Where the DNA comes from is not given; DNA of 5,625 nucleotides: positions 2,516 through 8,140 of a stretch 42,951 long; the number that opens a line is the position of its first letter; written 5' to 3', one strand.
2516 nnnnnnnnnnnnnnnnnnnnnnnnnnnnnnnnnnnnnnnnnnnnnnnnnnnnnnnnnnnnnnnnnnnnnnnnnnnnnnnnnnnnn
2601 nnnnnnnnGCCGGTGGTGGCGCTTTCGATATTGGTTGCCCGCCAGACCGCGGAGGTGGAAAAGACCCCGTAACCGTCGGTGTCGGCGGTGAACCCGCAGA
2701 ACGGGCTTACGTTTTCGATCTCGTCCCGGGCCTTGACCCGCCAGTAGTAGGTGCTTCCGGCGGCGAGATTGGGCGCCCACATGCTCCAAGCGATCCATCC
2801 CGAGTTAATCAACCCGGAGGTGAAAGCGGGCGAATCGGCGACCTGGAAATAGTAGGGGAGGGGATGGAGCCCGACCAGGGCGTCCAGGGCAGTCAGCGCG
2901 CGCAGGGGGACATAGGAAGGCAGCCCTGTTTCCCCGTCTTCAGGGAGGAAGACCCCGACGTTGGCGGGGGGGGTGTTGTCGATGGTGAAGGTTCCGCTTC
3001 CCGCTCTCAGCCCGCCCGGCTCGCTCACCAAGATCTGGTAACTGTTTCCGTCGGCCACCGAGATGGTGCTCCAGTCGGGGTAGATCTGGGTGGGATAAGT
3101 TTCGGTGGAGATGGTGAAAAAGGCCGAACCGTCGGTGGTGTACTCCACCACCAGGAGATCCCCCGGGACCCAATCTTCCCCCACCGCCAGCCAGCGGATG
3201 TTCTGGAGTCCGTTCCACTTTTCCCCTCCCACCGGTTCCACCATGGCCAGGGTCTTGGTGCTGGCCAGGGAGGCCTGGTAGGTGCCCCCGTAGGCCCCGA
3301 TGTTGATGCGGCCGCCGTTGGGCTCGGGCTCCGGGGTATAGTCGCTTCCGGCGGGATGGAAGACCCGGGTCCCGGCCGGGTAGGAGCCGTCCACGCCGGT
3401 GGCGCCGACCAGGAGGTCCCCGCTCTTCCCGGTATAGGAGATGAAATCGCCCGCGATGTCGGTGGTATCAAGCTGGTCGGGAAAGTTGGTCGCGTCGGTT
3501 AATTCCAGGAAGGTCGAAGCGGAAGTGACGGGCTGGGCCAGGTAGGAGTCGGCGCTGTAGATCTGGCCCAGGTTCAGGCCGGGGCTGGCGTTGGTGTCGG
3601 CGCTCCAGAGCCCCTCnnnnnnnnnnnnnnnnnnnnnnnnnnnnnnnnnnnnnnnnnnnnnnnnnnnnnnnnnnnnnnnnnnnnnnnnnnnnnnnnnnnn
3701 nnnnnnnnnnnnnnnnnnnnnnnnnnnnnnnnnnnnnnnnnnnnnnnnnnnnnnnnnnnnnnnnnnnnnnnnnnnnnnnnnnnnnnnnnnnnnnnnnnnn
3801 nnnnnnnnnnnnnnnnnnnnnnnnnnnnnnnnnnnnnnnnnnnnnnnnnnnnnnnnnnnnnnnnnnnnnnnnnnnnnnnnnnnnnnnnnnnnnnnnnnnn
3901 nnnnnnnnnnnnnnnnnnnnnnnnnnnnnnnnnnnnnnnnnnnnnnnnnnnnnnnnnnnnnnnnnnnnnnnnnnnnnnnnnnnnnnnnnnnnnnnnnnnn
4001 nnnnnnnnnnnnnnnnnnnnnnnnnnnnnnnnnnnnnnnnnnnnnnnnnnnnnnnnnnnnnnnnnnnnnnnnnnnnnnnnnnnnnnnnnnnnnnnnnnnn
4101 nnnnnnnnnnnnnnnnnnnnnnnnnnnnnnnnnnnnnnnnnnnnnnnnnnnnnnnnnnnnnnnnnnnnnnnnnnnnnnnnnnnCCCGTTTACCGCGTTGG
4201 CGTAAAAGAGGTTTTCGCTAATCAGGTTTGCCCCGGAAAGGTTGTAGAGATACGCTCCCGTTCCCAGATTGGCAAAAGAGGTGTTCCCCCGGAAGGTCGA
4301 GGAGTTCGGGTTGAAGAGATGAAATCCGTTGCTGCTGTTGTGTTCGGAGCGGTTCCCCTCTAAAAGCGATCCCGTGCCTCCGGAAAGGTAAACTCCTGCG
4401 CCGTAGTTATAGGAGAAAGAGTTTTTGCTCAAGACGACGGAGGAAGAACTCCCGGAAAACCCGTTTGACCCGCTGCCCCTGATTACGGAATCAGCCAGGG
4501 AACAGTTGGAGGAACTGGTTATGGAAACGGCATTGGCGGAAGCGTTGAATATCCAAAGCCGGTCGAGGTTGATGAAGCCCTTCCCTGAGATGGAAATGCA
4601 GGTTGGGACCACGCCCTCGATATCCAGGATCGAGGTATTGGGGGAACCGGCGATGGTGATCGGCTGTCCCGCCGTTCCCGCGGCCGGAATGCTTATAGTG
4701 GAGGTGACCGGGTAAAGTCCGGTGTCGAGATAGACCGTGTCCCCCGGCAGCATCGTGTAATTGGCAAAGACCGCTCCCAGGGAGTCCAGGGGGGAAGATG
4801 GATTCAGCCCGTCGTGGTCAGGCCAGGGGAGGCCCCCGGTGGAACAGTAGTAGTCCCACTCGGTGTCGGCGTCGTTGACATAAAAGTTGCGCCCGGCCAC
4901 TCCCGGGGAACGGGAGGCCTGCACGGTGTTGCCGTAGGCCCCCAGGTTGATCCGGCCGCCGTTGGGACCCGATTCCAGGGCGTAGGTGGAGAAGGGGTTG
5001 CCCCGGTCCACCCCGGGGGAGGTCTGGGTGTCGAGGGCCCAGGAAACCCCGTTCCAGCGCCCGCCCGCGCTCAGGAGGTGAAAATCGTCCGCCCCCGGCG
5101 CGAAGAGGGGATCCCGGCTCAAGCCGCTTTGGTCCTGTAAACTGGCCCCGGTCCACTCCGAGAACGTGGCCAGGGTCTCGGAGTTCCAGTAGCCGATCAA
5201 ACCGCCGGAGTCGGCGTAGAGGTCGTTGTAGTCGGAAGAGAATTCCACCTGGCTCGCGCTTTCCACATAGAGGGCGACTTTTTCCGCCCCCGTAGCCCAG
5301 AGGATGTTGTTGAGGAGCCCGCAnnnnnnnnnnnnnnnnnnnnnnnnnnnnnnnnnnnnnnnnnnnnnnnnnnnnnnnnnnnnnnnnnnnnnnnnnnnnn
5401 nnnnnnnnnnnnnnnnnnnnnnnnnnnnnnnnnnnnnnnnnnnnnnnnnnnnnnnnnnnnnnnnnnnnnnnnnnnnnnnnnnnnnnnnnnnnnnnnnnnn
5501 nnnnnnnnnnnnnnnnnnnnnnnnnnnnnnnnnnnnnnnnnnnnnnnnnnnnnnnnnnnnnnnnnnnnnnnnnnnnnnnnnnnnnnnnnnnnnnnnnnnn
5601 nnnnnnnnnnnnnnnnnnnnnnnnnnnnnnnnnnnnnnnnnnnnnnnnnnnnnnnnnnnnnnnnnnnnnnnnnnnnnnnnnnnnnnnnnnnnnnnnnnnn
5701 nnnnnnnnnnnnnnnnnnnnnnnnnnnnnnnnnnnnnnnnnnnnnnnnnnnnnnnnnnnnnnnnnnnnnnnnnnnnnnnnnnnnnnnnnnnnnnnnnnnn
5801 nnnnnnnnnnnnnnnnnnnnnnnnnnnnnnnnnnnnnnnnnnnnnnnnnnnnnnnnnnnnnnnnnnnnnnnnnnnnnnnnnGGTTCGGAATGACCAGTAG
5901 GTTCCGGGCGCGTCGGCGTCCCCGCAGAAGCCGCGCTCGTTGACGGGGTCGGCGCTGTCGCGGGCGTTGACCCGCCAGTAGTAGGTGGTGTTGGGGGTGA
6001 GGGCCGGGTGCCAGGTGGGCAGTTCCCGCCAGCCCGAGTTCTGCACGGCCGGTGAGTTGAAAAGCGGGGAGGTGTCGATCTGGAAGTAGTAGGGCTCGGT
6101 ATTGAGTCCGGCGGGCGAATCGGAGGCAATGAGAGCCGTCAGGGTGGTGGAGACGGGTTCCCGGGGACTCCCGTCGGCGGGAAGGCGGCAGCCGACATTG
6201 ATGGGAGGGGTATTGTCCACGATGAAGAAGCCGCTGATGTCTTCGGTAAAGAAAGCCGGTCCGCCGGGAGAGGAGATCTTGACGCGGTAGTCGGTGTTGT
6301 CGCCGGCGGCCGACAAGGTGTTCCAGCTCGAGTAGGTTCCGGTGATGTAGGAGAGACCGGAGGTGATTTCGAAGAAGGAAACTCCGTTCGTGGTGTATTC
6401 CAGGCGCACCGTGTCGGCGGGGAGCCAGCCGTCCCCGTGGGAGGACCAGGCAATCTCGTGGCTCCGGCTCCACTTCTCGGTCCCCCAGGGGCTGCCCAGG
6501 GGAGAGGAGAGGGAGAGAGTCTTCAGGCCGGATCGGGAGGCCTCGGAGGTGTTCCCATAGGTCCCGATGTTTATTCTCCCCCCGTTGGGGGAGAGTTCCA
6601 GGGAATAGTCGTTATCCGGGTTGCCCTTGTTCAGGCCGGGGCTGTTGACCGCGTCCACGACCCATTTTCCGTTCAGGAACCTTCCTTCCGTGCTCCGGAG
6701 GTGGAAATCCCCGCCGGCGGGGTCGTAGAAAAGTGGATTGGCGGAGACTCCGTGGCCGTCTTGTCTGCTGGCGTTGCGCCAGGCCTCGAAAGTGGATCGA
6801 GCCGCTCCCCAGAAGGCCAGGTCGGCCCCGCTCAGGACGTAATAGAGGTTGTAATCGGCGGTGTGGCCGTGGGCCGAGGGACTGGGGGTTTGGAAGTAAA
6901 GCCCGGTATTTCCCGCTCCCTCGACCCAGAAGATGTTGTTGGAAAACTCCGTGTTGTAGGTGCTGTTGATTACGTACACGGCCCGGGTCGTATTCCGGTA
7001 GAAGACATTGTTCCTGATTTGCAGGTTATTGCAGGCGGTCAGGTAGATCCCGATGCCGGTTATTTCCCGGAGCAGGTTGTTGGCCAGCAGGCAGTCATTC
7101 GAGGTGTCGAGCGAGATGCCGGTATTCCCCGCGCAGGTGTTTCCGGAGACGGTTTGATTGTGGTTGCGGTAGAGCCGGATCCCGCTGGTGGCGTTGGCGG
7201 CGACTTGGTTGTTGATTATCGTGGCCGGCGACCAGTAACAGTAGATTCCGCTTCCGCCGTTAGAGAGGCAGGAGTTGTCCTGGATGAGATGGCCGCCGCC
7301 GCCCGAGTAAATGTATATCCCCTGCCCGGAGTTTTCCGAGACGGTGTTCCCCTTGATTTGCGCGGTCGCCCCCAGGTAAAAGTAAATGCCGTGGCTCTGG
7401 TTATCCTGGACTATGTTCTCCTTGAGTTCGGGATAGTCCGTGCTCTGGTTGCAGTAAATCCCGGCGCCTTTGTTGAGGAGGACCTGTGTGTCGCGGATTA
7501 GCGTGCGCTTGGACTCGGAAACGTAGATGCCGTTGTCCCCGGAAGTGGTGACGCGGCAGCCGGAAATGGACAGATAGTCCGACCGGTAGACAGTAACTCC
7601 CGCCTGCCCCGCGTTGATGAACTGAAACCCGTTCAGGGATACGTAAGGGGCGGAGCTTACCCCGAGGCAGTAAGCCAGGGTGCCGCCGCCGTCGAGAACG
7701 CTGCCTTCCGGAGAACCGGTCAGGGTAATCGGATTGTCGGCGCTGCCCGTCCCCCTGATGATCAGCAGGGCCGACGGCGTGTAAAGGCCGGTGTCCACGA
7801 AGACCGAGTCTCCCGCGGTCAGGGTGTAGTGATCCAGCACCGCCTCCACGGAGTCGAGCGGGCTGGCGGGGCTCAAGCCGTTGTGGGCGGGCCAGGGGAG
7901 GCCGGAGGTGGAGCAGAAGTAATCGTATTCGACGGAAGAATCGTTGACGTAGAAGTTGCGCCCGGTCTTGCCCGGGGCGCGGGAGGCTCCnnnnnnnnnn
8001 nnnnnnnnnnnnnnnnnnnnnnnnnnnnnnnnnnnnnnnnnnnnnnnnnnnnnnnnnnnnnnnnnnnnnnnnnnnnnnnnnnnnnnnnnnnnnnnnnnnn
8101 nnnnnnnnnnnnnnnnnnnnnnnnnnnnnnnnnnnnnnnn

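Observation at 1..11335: Open frame of at least 3,778 codons missing from the ORF track: a giant secreted beta-helix protein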

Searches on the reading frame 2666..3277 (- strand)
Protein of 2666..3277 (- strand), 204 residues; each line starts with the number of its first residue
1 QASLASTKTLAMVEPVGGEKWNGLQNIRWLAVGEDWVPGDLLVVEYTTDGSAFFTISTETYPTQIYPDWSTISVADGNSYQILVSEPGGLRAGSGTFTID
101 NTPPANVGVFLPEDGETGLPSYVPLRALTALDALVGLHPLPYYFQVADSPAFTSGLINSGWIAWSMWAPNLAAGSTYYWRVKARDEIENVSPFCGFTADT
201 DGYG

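Call 81: search_protein_families(library=pfam, proteins=[window:2666-3277:-], max_evalue=1)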
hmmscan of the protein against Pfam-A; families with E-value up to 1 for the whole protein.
window:2666-3277:- (204 aa): 1 family
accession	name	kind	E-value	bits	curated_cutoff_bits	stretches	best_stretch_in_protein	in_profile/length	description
PF25788.1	Ig_Rha78A_N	-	0.016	15.9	27.4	1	159-192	58-92/105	Rha78A-like, N-terminal immunoglobulin domain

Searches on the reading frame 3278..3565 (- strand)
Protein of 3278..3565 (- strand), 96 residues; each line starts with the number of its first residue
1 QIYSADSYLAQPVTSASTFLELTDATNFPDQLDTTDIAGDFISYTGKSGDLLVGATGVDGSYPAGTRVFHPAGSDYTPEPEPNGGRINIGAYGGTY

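Call 89: search_protein_families(library=phrogs, proteins=[window:3278-3565:-], max_evalue=0.01)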
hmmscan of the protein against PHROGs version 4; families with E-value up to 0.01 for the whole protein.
seq(96 aa): 0 families

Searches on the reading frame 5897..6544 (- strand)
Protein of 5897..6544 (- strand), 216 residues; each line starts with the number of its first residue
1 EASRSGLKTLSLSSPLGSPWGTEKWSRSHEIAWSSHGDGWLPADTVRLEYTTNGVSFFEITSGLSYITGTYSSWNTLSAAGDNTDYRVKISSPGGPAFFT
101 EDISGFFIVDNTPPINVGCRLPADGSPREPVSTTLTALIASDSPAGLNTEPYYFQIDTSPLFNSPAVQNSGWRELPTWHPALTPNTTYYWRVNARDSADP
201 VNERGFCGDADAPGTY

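Call 81: search_protein_families(library=pfam, proteins=[window:5897-6544:-], max_evalue=1)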
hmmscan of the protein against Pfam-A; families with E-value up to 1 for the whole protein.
window:5897-6544:- (216 aa): 1 family
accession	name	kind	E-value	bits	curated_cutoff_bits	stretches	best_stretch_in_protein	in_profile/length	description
PF25788.1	Ig_Rha78A_N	-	0.013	16.2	27.4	1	166-199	55-88/105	Rha78A-like, N-terminal immunoglobulin domain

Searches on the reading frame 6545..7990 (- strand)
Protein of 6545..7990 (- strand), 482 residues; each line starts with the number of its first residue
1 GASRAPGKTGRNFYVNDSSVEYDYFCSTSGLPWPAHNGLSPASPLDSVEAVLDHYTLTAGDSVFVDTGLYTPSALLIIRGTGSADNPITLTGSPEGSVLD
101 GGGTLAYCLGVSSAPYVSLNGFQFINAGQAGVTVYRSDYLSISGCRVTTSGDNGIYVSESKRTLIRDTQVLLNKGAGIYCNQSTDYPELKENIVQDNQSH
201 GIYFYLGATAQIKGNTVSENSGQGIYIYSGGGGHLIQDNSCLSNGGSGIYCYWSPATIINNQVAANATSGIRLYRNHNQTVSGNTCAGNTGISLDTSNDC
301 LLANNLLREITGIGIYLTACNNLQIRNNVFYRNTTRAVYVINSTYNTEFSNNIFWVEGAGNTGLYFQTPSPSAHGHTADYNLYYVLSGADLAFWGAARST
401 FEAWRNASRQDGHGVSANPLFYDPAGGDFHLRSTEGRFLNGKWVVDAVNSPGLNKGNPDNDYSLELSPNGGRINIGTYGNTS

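Call 57: predict_structure(alignment_id=A3)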
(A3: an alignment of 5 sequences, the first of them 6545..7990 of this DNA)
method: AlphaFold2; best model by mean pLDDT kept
length: 482 residues; sequences in the alignment: 5
mean_pLDDT: 77.4   pTM: 0.79
mean pLDDT of the five models: 77.4, 74.6, 70.0, 69.6, 69.3
residues with pLDDT >= 90: 215; 70-90: 131; 50-70: 49; < 50: 87
segments of 3 or more residues with pLDDT < 50: 1-6, 370-373, 408-482
pLDDT, mean of each block of 10 residues (from residue 1): 49 82 69 67 85 89 91 84 90 90 90 90 94 91 94 92 95 95 87 98 88 98 92 92 97 94 95 96 95 96 95 93 92 87 82 76 71 60 65 54 50 39 33 32 37 34 33 29 26
secondary structure, 60 per line:
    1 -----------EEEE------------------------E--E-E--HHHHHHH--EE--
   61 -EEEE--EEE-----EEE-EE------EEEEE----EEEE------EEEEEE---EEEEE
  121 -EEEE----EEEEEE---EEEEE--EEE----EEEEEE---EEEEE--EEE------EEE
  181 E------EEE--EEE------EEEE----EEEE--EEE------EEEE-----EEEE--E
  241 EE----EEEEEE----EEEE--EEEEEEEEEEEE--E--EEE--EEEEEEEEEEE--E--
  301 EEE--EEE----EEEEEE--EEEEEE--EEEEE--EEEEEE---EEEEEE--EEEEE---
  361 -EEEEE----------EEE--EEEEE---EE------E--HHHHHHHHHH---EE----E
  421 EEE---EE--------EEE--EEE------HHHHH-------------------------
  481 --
elements in order: E12-15 H48-54 E62-65 E68-70 E76-78 E88-92 E97-100 E107-112 E116-120 E122-125 E130-135 E139-143 E146-148 E153-158 E162-166 E169-171 E178-181 E188-190 E193-195 E202-205 E210-213 E216-218 E225-228 E234-237 E240-242 E247-252 E257-260 E263-274 E280-282 E285-295 E301-303 E306-308 E313-318 E321-326 E329-333 E336-341 E345-350 E353-357 E362-366 E377-379 E382-386 H401-410 E420-423 E437-439 E442-444 H451-455

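Call 59: fold_search(model_id=the predicted structure, library=pdb)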
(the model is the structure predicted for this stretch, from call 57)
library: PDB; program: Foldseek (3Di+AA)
matches with E <= 10: 523; with E <= 0.001: 78
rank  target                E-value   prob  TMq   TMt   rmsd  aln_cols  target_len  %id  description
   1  7v6i_A                2.4e-09  1.00  0.40  0.34   9.6       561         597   13  Crystal structure of lacto-N-biosidase BsaX from Bifidobacterium saguini, lacto-N-biose complex (released 2022-02-09)
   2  5gqc_D                2.3e-08  1.00  0.39  0.33   9.4       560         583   14  Crystal structure of lacto-N-biosidase LnbX from Bifidobacterium longum subsp. longum, ligand-free form (released 2017-04-19)
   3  7v6m_A                5.5e-08  1.00  0.45  0.39   9.6       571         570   13  Crystal structure of lacto-N-biosidase TnX from Tynzenella nexilis, lacto-N-biose complex (released 2022-02-09)
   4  5gqc_A                7.3e-08  1.00  0.40  0.34   9.3       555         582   14  Crystal structure of lacto-N-biosidase LnbX from Bifidobacterium longum subsp. longum, ligand-free form (released 2017-04-19)
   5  7o78_A                1.2e-07  1.00  0.49  0.48   5.9       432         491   13  Structure of the PL6 family chondroitinase B from Pseudopedobacter saltans, Pedsa3807 (released 2021-07-28)
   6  6kqt_A                1.7e-07  1.00  0.36  0.29  10.4       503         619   15  Crystal Structure of GH136 lacto-N-biosidase from Eubacterium ramulus - native protein (released 2020-06-10)
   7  7o78_B                4.8e-07  1.00  0.51  0.50   5.9       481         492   12  Structure of the PL6 family chondroitinase B from Pseudopedobacter saltans, Pedsa3807 (released 2021-07-28)
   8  6kqs_A                6.1e-07  1.00  0.41  0.33   9.9       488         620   14  Crystal Structure of GH136 lacto-N-biosidase from Eubacterium ramulus - selenomethionine derivative (released 2020-06-10)
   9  1ru4                  7.3e-07  1.00  0.40  0.47   7.1       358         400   13  Crystal structure of pectate lyase Pel9A (released 2004-04-13)
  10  1ofm_A                8.4e-07  1.00  0.51  0.51   5.7       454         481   13  CRYSTAL STRUCTURE OF CHONDROITINASE B COMPLEXED TO CHONDROITIN 4-SULFATE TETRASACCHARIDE (released 2004-04-19)
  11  7dmk_A                1.9e-06  1.00  0.18  0.13  20.5       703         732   11  PL6 alginate lyase BcAlyPL6 (released 2021-10-06)
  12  1dbg_A                2.1e-06  1.00  0.43  0.43   6.4       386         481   14  CRYSTAL STRUCTURE OF CHONDROITINASE B (released 2000-01-12)
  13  7o7a_A                4.5e-06  1.00  0.53  0.61   3.2       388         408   13  Structure of the PL6 family alginate lyase Pedsa0632 from Pseudopedobacter saltans (released 2021-07-28)
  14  6f7d                  6.8e-06  1.00  0.43  0.39   7.1       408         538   16  Crystal structure of Dettilon tailspike protein (gp208) (released 2018-12-19)
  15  6qps_A                6.8e-06  1.00  0.45  0.48   6.7       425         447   14  Structural characterization of a mannuronic acid specific polysaccharide family 6 lyase enzyme from human gut microbio (released 2019-09-25)
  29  2pyg_B                4.7e-05  1.00  0.34  0.43  11.1       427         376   12  Azotobacter vinelandii Mannuronan C-5 epimerase AlgE4 A-module (released 2008-05-27)
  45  4nk6                  1.8e-04  1.00  0.41  0.46   8.0       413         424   14  Crystal Structure of the periplasmic alginate epimerase AlgG (released 2014-01-15)
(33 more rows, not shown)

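Call 89: search_protein_families(library=phrogs, proteins=[window:6545-7990:-], max_evalue=0.01)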
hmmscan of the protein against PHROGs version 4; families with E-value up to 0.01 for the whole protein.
window:6545-7990:- (482 aa): 3 families
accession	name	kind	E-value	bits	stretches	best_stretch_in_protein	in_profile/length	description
phrog_7458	-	tail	2.4e-10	40.4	2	124-227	593-698/732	tail spike protein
phrog_7173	-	tail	0.00093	19.2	0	308-364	476-529/626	tail spike protein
phrog_15175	-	head and packaging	0.0019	17.7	1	288-354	400-464/647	virion structural protein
